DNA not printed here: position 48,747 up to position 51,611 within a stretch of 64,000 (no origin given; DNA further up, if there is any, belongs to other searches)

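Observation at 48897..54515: Dlt-like carrier-protein-dependent surface acylation module with fused MBOAT-SGNH protein and an acyl-CoA-dehydrogenase partner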

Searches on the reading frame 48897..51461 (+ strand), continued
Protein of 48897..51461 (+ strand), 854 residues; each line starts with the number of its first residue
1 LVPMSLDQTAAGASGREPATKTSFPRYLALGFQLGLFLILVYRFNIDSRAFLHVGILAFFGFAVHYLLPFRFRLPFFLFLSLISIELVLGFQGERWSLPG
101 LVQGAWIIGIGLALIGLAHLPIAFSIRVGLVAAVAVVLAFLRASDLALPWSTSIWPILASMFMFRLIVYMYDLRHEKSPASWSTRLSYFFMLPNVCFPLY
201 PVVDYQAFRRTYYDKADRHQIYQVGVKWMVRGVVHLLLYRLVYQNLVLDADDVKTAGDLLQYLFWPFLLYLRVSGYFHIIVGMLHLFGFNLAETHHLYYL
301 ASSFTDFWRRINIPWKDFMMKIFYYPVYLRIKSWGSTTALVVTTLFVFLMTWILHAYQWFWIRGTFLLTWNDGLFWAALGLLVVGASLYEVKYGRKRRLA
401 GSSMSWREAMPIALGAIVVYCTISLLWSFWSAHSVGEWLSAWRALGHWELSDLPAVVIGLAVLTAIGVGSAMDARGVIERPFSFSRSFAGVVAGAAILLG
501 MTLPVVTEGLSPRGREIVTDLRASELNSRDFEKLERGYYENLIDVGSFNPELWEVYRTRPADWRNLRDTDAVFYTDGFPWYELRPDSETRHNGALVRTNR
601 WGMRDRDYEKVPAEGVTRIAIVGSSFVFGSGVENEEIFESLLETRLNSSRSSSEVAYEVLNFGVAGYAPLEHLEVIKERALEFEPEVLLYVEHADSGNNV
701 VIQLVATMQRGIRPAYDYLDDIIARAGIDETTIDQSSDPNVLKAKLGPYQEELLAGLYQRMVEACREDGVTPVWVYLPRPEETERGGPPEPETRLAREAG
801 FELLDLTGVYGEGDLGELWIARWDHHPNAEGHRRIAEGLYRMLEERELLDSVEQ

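Call 55: search_protein_families(library=pfam, proteins=[L017:12516-13772:+, L017:13790-14914:+, L025:6806-7930:+, L031:11584-12378:+, L043:12610-13749:+, L049:4129-5217:+, L057:5750-6982:+, L033:14261-15910:+, L063:13716-15347:+, L021:7912-9318:+], max_evalue=0.0001)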
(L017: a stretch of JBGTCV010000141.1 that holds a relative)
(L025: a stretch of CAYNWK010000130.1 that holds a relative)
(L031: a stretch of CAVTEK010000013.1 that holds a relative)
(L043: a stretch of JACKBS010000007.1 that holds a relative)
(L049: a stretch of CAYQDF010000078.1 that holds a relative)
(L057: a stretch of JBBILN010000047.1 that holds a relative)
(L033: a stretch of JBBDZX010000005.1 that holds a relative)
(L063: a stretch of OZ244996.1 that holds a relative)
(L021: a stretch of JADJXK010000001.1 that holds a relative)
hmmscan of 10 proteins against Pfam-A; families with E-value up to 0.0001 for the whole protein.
L017:12516-13772:+ (419 aa): 1 family
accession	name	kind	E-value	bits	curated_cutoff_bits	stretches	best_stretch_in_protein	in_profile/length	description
PF13231.12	PMT_2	-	7.5e-13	49.4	26.1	1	83-235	4-157/160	Dolichyl-phosphate-mannose-protein mannosyltransferase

L017:13790-14914:+ (375 aa): 1 family
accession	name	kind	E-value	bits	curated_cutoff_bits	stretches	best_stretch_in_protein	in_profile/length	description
PF13472.12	Lipase_GDSL_2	-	2.3e-13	51.5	32.9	1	119-356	2-178/178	GDSL-like Lipase/Acylhydrolase family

L025:6806-7930:+ (375 aa): 1 family
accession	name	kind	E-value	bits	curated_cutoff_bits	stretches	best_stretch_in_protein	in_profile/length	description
PF13472.12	Lipase_GDSL_2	-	9.8e-10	39.6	32.9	1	119-358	2-178/178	GDSL-like Lipase/Acylhydrolase family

L031:11584-12378:+ (265 aa): 3 families
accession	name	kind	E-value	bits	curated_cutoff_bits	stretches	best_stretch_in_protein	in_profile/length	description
PF00891.24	Methyltransf_2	-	1.6e-11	44.4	22.3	1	150-245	25-119/210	O-methyltransferase domain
PF13649.12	Methyltransf_25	-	1.3e-06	29.4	27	1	192-250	2-59/97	Methyltransferase domain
PF08100.18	Dimerisation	-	2.9e-06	27.4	25.6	1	31-98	5-74/93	O-methyltransferase dimerisation domain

L043:12610-13749:+ (380 aa): 1 family
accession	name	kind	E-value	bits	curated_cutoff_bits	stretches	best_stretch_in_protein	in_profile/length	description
PF13472.12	Lipase_GDSL_2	-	1.4e-12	48.9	32.9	1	125-362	2-178/178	GDSL-like Lipase/Acylhydrolase family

L049:4129-5217:+ (363 aa): 1 family
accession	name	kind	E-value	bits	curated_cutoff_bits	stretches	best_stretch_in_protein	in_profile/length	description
PF13472.12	Lipase_GDSL_2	-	4.1e-12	47.4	32.9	1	106-345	2-178/178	GDSL-like Lipase/Acylhydrolase family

L057:5750-6982:+ (411 aa): 6 families
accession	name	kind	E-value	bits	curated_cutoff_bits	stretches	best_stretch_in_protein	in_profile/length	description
PF20434.5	BD-FAE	-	3.2e-66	223.3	26.8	1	63-270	1-215/215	BD-FAE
PF07859.19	Abhydrolase_3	-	8.3e-23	81.7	25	1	78-288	1-207/210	alpha/beta hydrolase fold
PF00326.27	Peptidase_S9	-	7.6e-15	55.4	22.6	1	227-310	125-211/213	Prolyl oligopeptidase family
PF00135.34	COesterase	-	1.5e-14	54.3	27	1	61-162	86-200/515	Carboxylesterase family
PF02129.25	Peptidase_S15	-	3e-08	34.1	23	1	58-164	2-114/262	X-Pro dipeptidyl-peptidase (S15 family)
PF18962.6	Por_Secre_tail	-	4.7e-06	27.2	27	1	332-407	2-73/75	Secretion system C-terminal sorting domain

L033:14261-15910:+ (550 aa): 2 families
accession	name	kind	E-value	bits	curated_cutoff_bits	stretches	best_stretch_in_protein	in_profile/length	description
PF00501.34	AMP-binding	-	2.8e-95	319.8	29.9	1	10-390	2-384/384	AMP-binding enzyme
PF13193.12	AMP-binding_C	-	1.7e-20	74.1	24.5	1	450-525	1-76/76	AMP-binding enzyme C-terminal domain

L063:13716-15347:+ (544 aa): 2 families
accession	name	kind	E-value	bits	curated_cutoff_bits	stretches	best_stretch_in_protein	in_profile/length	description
PF00501.34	AMP-binding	-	1.1e-89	301.4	29.9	1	12-387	2-384/384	AMP-binding enzyme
PF13193.12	AMP-binding_C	-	3.1e-21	76.5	24.5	1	447-522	1-76/76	AMP-binding enzyme C-terminal domain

L021:7912-9318:+ (469 aa): 11 families
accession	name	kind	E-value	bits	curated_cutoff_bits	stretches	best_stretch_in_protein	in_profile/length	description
PF04820.20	Trp_halogenase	-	1.2e-27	97.3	21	2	9-88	1-86/458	Tryptophan halogenase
PF01494.25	FAD_binding_3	-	4.7e-16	59.4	22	1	9-233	3-224/349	FAD binding domain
PF01266.30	DAO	-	2.7e-10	40.7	27.9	1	9-42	1-34/353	FAD dependent oxidoreductase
PF12831.13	FAD_oxidored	-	9.5e-09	35.5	27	1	9-171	1-148/416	FAD dependent oxidoreductase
PF13450.12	NAD_binding_8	-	1e-07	32.6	21.9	1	12-40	1-29/68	NAD(P)-binding Rossmann-like domain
PF00890.30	FAD_binding_2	-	3.5e-07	30.2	20.4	1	9-40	1-32/414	FAD binding domain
PF00070.33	Pyr_redox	-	9.8e-07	29.6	22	0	10-50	2-42/82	Pyridine nucleotide-disulphide oxidoreductase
PF05834.18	Lycopene_cycl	-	1e-06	28.6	23.4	1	9-169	1-141/380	Lycopene cyclase protein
PF07992.20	Pyr_redox_2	-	1.3e-06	28.6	26.1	1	9-41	2-35/291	Pyridine nucleotide-disulphide oxidoreductase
PF03486.20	HI0933_like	-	1.1e-05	25.4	50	1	9-40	2-33/244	HI0933-like protein Rossmann domain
PF01946.23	Thi4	-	2e-05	24.4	26.2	1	8-39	18-50/235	Thi4 family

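Call 58: search_protein_families(library=pfam, alignment_id=A2, max_evalue=0.00001)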
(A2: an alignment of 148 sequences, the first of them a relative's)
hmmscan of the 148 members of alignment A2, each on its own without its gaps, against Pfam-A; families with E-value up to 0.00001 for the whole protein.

A. member 1, L001:8010-9173:- (388 aa): 1 family
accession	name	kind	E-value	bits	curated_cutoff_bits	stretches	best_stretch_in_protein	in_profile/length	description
PF04230.19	PS_pyruv_trans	-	9.9e-20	72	25.3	1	15-311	3-277/280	Polysaccharide pyruvyl transferase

B. families by the number of members that match (of 148 scanned): 142 families (the first 25 are shown)
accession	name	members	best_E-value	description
PF04820.20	Trp_halogenase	5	7.4e-29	Tryptophan halogenase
PF01494.25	FAD_binding_3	5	1.6e-22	FAD binding domain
PF01266.30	DAO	5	8.2e-11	FAD dependent oxidoreductase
PF00501.34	AMP-binding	4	2.8e-95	AMP-binding enzyme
PF00534.26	Glycos_transf_1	4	3.6e-44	Glycosyl transferases group 1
PF13692.12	Glyco_trans_1_4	4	7.3e-39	Glycosyl transferases group 1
PF13193.12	AMP-binding_C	4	3.1e-21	AMP-binding enzyme C-terminal domain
PF12831.13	FAD_oxidored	4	4.6e-14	FAD dependent oxidoreductase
PF16861.10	Carbam_trans_C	3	7.1e-63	Carbamoyltransferase C-terminus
PF01522.26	Polysacc_deac_1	3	2.9e-26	Polysaccharide deacetylase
PF13439.12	Glyco_transf_4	3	2.6e-23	Glycosyltransferase Family 4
PF13524.12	Glyco_trans_1_2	3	1.7e-13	Glycosyl transferase-like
PF00890.30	FAD_binding_2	3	1.1e-09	FAD binding domain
PF07992.20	Pyr_redox_2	3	1.2e-06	Pyridine nucleotide-disulphide oxidoreductase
PF02543.21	Carbam_trans_N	2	2.3e-85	Carbamoyltransferase N-terminus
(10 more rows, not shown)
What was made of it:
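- Flanking genes are heterogeneous: 142 Pfam families among 148 neighbours (call 58).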

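Call 71: search_dna_similar(query=window:48906-51461:+, collection=plasmids, mode=protein, max_rows=15)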
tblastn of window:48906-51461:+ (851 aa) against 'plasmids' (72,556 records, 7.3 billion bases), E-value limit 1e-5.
Records with a match: 9; places in all: 9; records where one place covers at least 80% of the query: 1.
Best place of each record, by identity: <60% 9.
By first word of the organism name: Ensifer 7; Microvirga 1; Planktothrix 1.
By predicted mobility (MOB-suite, as given by PLSDB): non-mobilizable 9.
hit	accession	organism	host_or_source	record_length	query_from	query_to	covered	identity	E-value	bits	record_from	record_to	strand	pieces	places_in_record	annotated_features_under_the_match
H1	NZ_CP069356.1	Microvirga sp. VF16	Vachellia farnesiana,Cell culture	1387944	20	848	97%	39.0%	1e-141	471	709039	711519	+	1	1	none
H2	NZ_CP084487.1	Ensifer adhaerens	cellculture,soil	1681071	528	841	37%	25.1%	4e-8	65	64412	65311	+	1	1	none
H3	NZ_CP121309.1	Ensifer adhaerens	bacterial colony,soil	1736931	528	841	37%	25.1%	4e-8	65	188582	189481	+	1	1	none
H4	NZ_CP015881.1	Ensifer adhaerens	silty clay loam soil (pH 6.1)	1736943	528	841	37%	25.1%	4e-8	65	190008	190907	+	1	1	none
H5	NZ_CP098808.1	Ensifer adhaerens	whole organism,soil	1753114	528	841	37%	25.1%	4e-8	65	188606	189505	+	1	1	none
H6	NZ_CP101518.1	Ensifer adhaerens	cell cuture,rhizosphere soil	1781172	528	841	37%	25.1%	4e-8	65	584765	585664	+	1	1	none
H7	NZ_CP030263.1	Ensifer adhaerens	Zea mays,whole organism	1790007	528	841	37%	25.1%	4e-8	65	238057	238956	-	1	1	none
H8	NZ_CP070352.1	Ensifer sp. PDNC004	cell culture,Plastic debris in ...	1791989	528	686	19%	30.2%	1e-7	64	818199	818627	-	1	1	none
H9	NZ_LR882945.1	Planktothrix agardhii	-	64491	593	686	11%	35.1%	3e-8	66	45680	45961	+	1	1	SGNH/GDSL hydrolase family protein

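Call 72: get_annotated_region(hit=H1, flank=9000)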
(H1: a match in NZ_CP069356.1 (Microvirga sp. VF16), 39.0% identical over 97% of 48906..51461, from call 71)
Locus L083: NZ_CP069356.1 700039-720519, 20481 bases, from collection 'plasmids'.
description: Microvirga sp. VF16 plasmid pMVF16-2, complete sequence
organism: Microvirga sp. VF16 (NCBI taxid 2807101)
taxonomy: Bacteria; Pseudomonadota; Alphaproteobacteria; Hyphomicrobiales; Methylobacteriaceae; Microvirga; Microvirga sp. VF16
host: -; source: Vachellia farnesiana,Cell culture; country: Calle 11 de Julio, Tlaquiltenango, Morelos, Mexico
typing (MOB-suite, as given by PLSDB): non-mobilizable
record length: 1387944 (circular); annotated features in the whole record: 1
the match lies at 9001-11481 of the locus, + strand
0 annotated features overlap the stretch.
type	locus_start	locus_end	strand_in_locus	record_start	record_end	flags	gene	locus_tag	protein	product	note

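Call 81: search_protein_representatives(protein=window:48906-51461:+)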
Query: 851 residues. Proteins with E-value up to 0.001 (for the whole library): 13416; up to 1e-10: 2841; up to 1e-30: 999. The best 150 are listed.
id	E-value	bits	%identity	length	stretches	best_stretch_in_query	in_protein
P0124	5.5e-229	779.5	47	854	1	13-843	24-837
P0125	7.8e-226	769.1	53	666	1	188-847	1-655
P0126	9.4e-221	752.3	44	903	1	11-841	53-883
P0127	6.9e-218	742.8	47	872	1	19-841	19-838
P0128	1.6e-213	728.3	48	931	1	21-839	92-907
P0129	5.2e-208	710.1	46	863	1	31-842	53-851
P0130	1.8e-207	708.3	44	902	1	18-844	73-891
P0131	6.0e-206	703.3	45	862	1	20-840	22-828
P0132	2.7e-204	697.8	44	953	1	10-845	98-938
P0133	1.3e-203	695.5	44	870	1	22-843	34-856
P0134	3.4e-203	694.2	44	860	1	10-843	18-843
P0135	3.1e-201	687.7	44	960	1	28-844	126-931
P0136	8.6e-200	682.9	44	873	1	8-845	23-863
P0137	8.5e-199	679.6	45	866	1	6-840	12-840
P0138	1.5e-198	678.8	45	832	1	21-840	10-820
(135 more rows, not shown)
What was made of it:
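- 48906..51461 (+): g1: 851-aa fused membrane acyltransferase. It has a divergent MBOAT domain, three extra TM helices, a Tyr-Tyr linker and a periplasmic SGNH domain. Family of about 999 50%-identity representatives at E<=1e-30 (call 81).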

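Call 83: search_protein_families(library=pfam, proteins=[L072:12502-14001:+, L072:7391-9427:-, L072:14383-15249:+, L015:5540-6841:-, L015:6852-9356:-, L024:5823-6950:+, L024:2087-3025:+, L024:7001-7942:+, L050:8014-9846:+, L050:12786-13688:+], max_evalue=0.0001)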
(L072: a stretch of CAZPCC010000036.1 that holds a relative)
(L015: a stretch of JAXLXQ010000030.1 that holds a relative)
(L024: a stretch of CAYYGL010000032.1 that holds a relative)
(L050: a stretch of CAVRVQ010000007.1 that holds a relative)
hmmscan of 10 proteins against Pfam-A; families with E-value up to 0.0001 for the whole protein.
L072:12502-14001:+ (500 aa): 0 families

L072:7391-9427:- (679 aa): 4 families
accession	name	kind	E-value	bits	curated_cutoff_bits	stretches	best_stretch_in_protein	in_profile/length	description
PF00884.28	Sulfatase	-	2.3e-46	158.9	25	1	252-566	1-300/301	Sulfatase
PF01663.27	Phosphodiest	-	6.9e-13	49.3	23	1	254-510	1-220/342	Type I phosphodiesterase / nucleotide pyrophosphatase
PF16347.10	SGSH_C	-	1.2e-06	29.2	29.3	1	514-663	1-149/154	N-sulphoglucosamine sulphohydrolase, C-terminal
PF02995.22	DUF229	-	9.3e-05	21.7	25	0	477-516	309-348/496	Protein of unknown function (DUF229)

L072:14383-15249:+ (289 aa): 0 families

L015:5540-6841:- (434 aa): 0 families

L015:6852-9356:- (835 aa): 0 families

L024:5823-6950:+ (376 aa): 3 families
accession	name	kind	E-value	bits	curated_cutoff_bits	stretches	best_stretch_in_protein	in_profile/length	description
PF00535.33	Glycos_transf_2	-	2.6e-36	125.5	23.3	1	46-210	1-167/168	Glycosyl transferase family 2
PF13641.12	Glyco_tranf_2_3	-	3.9e-06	27.5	27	1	45-210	3-174/230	Glycosyltransferase like family 2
PF10111.15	Glyco_tranf_2_2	-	7.6e-05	22.8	27.3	0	46-137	1-91/276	Glycosyltransferase like family 2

L024:2087-3025:+ (313 aa): 2 families
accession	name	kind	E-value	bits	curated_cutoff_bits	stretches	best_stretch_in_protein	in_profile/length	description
PF00685.33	Sulfotransfer_1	-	1.3e-06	28.5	22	1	146-258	80-200/255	Sulfotransferase domain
PF13469.12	Sulfotransfer_3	-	2.7e-06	28.2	27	1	10-239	3-211/216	Sulfotransferase family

L024:7001-7942:+ (314 aa): 9 families
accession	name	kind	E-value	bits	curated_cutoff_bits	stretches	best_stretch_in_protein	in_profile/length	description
PF01370.27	Epimerase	-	2.9e-26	92.8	20.9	1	14-212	1-227/240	NAD dependent epimerase/dehydratase family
PF13460.12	NAD_binding_10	-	8.8e-23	81.6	27.2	1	18-165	1-147/184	NAD(P)H-binding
PF07993.18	NAD_binding_4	-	3.3e-21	76.1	20.1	1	16-129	1-140/258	Male sterility protein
PF01073.25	3Beta_HSD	-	4.7e-18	65.6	22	1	16-134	2-125/280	3-beta hydroxysteroid dehydrogenase/isomerase family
PF05368.20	NmrA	-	2.2e-13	50.9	27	1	13-167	4-156/298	NmrA-like family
PF16363.11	GDP_Man_Dehyd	-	1.3e-11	45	27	1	15-125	1-129/332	GDP-mannose 4,6 dehydratase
PF04321.23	RmlD_sub_bind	-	1.9e-10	40.7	27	1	13-214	2-201/287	RmlD substrate binding domain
PF02719.21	Polysacc_synt_2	-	5.2e-08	32.9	20.2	1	14-126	1-129/293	Polysaccharide biosynthesis protein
PF08659.16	KR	-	6.7e-06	26.6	22.6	0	13-140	2-151/180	KR domain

L050:8014-9846:+ (611 aa): 2 families
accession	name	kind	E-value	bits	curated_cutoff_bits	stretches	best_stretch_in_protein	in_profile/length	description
PF02310.24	B12-binding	-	5.8e-13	49.2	32.1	1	65-176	7-114/121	B12 binding domain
PF04055.27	Radical_SAM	-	1.1e-08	35.8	29.5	1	251-417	6-165/166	Radical SAM superfamily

L050:12786-13688:+ (301 aa): 1 family
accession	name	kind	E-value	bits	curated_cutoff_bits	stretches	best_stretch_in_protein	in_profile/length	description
PF00528.27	BPD_transp_1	-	9.3e-12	45.5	26.4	1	143-283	43-172/184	Binding-protein-dependent transport system inner membrane component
